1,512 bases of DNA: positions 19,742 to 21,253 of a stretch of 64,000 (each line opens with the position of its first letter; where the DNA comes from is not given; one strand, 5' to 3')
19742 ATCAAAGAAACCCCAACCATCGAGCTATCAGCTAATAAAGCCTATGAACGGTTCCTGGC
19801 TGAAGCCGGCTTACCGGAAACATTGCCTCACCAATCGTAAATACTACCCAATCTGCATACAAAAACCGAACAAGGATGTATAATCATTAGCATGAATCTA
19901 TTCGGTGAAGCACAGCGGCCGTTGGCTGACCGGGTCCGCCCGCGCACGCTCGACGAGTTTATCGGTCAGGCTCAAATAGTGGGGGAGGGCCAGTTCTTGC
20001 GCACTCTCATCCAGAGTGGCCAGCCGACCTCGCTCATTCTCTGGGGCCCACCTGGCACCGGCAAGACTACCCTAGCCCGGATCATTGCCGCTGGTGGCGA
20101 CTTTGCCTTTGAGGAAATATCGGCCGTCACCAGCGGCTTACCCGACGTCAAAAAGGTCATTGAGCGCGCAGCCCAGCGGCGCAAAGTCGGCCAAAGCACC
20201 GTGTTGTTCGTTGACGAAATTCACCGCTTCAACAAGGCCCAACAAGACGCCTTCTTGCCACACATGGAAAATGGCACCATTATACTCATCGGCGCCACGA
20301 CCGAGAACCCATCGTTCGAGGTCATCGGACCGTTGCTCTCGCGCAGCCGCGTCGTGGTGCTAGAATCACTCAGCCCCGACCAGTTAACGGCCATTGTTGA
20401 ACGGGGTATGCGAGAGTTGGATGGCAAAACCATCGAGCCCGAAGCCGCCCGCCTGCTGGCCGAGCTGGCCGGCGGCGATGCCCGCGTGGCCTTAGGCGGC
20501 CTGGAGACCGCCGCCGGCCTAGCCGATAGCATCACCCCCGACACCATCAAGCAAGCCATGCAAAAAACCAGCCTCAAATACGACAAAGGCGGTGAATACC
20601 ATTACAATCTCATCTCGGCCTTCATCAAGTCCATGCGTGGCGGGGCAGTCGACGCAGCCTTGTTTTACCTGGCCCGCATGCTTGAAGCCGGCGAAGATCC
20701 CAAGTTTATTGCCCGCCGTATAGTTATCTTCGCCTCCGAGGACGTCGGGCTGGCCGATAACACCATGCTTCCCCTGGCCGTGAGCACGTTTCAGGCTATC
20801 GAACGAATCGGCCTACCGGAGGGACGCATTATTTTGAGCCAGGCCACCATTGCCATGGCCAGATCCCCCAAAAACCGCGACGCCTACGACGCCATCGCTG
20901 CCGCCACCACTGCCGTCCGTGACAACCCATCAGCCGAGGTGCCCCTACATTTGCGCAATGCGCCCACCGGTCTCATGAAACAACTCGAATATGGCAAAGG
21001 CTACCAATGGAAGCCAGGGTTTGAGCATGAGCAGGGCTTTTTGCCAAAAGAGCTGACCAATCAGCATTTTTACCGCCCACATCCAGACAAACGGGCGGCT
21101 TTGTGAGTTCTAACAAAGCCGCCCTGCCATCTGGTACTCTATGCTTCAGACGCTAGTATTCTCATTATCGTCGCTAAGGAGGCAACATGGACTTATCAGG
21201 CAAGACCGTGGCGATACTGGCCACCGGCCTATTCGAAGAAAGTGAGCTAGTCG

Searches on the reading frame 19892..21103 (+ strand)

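Call 36: search_protein_families(library=pfam, proteins=[window:19892-21103:+], max_evalue=0.001)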
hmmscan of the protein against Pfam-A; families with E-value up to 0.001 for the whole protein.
window:19892-21103:+ (404 aa): 14 families
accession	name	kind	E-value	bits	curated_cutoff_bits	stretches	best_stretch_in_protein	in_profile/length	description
PF12002.13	MgsA_C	-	4.6e-55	186.5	27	1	250-400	1-154/167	MgsA AAA+ ATPase C terminal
PF16193.11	AAA_assoc_2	-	6.8e-23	81.2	34.3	1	180-249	6-81/81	AAA C-terminal domain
PF05496.18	RuvB_N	-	5.4e-17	62.4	27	1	15-135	1-119/159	Holliday junction DNA helicase RuvB P-loop domain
PF00004.35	AAA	-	2.5e-16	60.8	21.2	1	48-153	1-122/131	ATPase family associated with various cellular activities (AAA)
PF07728.20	AAA_5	-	2.5e-07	31.2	22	1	48-138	2-103/139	AAA domain (dynein-related subfamily)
PF13191.12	AAA_16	-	9.8e-07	29.9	32.6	0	40-66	19-45/167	AAA ATPase domain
PF13401.12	AAA_22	-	4.1e-06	27.6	27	0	45-65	5-25/130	AAA domain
PF01078.27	Mg_chelatase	-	5.5e-05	23.1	20.3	0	47-65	24-42/207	Magnesium chelatase, subunit ChlI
PF13604.12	AAA_30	-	0.00013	22.2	27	0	36-136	10-125/191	AAA domain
PF00158.32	Sigma54_activat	-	0.00013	22.1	20.2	0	101-139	93-131/168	Sigma-54 interaction domain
PF07726.17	AAA_3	-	0.00041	20.7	27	1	49-139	3-100/131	ATPase family associated with various cellular activities (AAA)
PF13173.12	AAA_14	-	0.0007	20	27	0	47-138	4-101/129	AAA domain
PF13245.12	AAA_19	-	0.00078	20.1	25.1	0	45-66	11-32/134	AAA domain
PF22703.2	Cdc6_lid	-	0.00089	19.5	27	1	174-220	10-59/68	Cdc6 AAA+ ATPase-type lid domain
